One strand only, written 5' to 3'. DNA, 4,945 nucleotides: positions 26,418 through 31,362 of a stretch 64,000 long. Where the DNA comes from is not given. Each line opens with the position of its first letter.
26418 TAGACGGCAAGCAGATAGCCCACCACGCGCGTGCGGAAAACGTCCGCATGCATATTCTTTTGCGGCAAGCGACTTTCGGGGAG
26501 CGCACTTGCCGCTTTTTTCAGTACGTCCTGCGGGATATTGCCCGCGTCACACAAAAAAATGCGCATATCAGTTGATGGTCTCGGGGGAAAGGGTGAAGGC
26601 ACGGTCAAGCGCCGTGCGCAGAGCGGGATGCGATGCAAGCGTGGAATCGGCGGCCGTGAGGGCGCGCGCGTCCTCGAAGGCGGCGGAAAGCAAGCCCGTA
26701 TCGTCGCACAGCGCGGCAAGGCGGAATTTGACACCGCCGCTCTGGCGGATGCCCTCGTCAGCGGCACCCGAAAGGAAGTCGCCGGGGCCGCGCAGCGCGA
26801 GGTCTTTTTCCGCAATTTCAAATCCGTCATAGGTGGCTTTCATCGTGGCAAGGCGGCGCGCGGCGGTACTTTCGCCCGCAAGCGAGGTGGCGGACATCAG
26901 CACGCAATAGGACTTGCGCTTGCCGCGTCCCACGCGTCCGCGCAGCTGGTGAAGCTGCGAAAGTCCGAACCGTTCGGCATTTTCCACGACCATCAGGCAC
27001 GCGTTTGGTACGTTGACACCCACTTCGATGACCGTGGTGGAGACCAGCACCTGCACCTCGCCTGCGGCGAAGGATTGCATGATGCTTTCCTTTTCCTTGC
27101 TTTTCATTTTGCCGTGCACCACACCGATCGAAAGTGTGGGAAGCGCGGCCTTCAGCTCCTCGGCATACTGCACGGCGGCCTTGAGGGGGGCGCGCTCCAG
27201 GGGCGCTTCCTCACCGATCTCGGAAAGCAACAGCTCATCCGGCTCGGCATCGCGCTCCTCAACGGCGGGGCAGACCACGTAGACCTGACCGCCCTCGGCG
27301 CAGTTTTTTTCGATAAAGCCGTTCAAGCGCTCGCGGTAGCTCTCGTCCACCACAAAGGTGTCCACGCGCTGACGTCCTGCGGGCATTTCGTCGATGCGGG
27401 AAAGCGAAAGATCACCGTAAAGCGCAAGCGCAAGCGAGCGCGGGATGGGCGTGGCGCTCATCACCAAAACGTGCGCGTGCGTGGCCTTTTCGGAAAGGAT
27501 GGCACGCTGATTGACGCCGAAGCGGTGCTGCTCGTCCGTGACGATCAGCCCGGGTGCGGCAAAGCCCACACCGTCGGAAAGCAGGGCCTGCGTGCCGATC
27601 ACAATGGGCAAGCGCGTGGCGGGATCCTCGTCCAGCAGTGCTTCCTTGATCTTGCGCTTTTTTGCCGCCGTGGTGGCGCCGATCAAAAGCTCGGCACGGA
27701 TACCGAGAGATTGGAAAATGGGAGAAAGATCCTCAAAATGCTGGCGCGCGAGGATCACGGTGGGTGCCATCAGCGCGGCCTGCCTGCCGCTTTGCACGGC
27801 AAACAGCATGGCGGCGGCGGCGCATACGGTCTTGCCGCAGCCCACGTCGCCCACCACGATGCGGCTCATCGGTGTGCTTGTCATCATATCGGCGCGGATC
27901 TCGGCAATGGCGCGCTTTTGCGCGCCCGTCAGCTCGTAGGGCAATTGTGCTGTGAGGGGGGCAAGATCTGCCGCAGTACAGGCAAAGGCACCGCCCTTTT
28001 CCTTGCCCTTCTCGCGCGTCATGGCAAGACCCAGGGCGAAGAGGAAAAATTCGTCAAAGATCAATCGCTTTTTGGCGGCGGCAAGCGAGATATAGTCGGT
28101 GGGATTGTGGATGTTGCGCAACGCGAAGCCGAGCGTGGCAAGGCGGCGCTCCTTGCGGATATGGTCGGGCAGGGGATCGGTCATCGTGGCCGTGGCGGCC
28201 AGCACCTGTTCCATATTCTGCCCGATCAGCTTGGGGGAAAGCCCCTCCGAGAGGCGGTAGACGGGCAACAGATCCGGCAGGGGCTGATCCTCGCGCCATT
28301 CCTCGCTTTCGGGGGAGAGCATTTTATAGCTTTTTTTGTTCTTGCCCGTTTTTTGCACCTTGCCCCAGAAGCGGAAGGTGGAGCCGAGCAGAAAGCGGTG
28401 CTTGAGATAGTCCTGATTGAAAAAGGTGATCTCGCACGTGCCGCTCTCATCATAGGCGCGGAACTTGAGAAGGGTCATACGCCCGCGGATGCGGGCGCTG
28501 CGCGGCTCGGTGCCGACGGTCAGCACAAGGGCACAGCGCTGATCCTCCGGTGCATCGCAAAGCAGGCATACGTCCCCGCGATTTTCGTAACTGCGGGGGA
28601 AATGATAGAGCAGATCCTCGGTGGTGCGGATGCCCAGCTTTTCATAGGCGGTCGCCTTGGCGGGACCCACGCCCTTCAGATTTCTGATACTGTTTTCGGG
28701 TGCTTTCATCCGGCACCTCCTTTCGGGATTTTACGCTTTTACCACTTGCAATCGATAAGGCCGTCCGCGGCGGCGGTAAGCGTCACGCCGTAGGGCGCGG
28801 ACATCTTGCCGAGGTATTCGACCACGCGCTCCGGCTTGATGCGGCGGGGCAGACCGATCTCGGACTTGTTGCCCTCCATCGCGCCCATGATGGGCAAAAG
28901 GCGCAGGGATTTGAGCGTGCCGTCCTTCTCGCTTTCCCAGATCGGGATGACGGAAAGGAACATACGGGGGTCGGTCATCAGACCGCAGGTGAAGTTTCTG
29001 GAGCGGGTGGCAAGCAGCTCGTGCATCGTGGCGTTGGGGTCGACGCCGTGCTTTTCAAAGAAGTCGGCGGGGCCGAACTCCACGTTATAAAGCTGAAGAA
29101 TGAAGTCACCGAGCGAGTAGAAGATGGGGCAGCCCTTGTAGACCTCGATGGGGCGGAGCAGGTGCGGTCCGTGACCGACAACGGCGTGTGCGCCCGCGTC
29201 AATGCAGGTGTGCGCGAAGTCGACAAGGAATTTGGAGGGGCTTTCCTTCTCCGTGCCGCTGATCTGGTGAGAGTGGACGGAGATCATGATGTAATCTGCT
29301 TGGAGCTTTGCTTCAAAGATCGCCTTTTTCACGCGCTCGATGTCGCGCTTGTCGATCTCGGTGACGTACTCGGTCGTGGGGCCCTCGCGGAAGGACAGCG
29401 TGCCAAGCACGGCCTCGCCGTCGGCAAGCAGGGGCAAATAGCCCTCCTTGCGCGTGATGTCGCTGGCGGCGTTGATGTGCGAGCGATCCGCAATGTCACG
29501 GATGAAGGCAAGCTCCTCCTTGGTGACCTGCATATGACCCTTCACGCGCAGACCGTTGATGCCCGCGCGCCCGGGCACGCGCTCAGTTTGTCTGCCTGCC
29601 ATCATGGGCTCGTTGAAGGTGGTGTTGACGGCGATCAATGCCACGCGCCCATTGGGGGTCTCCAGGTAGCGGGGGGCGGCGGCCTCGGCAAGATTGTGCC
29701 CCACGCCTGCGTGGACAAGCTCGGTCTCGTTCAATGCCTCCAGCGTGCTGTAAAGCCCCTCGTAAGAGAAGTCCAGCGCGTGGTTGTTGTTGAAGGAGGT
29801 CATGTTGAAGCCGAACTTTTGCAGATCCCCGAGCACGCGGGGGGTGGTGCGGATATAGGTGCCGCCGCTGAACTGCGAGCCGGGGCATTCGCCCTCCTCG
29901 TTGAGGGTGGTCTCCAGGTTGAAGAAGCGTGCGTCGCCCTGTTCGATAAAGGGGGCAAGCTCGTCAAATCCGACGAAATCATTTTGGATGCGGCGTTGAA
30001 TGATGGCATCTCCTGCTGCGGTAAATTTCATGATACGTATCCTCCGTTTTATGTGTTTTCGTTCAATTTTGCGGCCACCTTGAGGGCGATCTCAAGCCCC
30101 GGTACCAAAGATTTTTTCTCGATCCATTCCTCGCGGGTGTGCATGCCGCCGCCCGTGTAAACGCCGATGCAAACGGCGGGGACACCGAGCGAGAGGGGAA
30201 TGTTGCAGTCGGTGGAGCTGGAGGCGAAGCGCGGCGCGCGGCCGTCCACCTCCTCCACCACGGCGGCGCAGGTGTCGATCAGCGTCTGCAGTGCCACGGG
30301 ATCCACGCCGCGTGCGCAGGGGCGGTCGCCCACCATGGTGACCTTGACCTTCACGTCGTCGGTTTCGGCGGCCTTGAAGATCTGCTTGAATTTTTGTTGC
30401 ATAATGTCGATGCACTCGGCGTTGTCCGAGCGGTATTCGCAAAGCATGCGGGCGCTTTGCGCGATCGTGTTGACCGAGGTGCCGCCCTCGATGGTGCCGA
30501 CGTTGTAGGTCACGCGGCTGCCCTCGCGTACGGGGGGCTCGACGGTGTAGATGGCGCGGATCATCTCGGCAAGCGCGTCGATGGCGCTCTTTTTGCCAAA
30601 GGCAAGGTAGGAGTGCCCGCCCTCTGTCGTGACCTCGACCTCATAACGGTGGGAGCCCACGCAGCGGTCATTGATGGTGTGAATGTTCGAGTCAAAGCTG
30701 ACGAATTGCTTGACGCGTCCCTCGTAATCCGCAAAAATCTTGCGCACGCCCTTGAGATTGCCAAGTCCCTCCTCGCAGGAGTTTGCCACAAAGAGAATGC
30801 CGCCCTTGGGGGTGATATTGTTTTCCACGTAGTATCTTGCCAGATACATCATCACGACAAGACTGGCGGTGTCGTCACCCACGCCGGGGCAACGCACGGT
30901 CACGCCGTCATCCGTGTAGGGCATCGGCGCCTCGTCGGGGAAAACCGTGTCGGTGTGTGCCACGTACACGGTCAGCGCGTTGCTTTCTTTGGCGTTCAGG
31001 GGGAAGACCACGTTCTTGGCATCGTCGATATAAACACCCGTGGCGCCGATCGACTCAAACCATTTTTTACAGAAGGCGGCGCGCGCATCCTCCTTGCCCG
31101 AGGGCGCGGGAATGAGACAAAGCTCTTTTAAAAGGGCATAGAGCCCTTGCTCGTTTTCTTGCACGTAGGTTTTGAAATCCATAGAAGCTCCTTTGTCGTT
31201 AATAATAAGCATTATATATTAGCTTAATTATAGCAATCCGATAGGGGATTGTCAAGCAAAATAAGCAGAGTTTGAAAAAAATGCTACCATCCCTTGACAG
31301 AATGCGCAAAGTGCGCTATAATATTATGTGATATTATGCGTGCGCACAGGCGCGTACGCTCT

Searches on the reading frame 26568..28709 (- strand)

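Call 55: search_protein_families(library=pfam, proteins=[window:26568-28709:-], max_evalue=0.0001)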
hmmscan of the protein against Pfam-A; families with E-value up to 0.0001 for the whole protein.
window:26568-28709:- (713 aa): 7 families
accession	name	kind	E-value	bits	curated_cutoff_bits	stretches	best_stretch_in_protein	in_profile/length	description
PF00270.35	DEAD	-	4.9e-24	85.4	26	1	263-425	3-163/167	DEAD/DEAH box helicase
PF17191.10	RecG_wedge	-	3.6e-20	72.6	23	1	8-167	2-156/162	RecG wedge domain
PF00271.37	Helicase_C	-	1.3e-18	67.7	23.5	1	516-596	31-109/110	Helicase conserved C-terminal domain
PF04851.21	ResIII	-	2.5e-09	37.7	22.5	1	259-421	3-162/164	Type III restriction enzyme, res subunit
PF19833.4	RecG_dom3_C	-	1.8e-07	31.5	26.8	1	626-692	1-62/87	ATP-dependent DNA helicase RecG, domain 3, C-terminal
PF22590.2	Cas3-like_C_2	-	8.7e-06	26.4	27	0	510-597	13-105/106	CRISPR-associated nuclease/helicase Cas3, C-terminal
PF01336.31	tRNA_anti-codon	-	5.1e-05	23.6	27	0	73-124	9-63/75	OB-fold nucleic acid binding domain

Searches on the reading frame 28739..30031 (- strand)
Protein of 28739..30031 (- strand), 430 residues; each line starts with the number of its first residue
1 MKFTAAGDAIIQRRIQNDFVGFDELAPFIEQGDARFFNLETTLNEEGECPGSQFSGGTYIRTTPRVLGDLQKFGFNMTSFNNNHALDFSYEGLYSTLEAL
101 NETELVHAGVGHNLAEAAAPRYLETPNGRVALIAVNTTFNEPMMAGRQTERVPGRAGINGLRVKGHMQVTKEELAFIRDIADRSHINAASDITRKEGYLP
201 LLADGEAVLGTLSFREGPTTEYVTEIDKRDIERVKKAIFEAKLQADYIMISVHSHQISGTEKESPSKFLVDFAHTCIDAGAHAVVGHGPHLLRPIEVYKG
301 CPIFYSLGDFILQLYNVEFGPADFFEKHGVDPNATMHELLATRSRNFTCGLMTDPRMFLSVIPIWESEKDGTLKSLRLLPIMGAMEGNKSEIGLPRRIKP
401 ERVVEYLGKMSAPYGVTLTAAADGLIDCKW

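Call 55: search_protein_families(library=pfam, proteins=[window:28739-30031:-], max_evalue=0.0001)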
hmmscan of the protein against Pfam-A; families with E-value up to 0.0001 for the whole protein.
window:28739-30031:- (430 aa): 1 family
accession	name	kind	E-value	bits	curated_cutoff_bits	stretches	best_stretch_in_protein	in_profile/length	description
PF09587.15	PGA_cap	-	2.5e-52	178.4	27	1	3-312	2-253/255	Bacterial capsule synthesis protein PGA_cap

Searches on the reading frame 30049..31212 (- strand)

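Call 55: search_protein_families(library=pfam, proteins=[window:30049-31212:-], max_evalue=0.0001)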
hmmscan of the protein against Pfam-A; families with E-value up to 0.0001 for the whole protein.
window:30049-31212:- (387 aa): 3 families
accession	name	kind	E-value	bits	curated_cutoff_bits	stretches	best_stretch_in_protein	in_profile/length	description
PF01546.33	Peptidase_M20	-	1.7e-17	64.5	24.6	1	85-380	4-204/206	Peptidase family M20/M25/M40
PF04389.22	Peptidase_M28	-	7.1e-09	36.1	21.3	1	67-159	1-76/193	Peptidase family M28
PF07687.19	M20_dimer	-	1.5e-08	35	21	1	186-282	5-102/107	Peptidase dimerisation domain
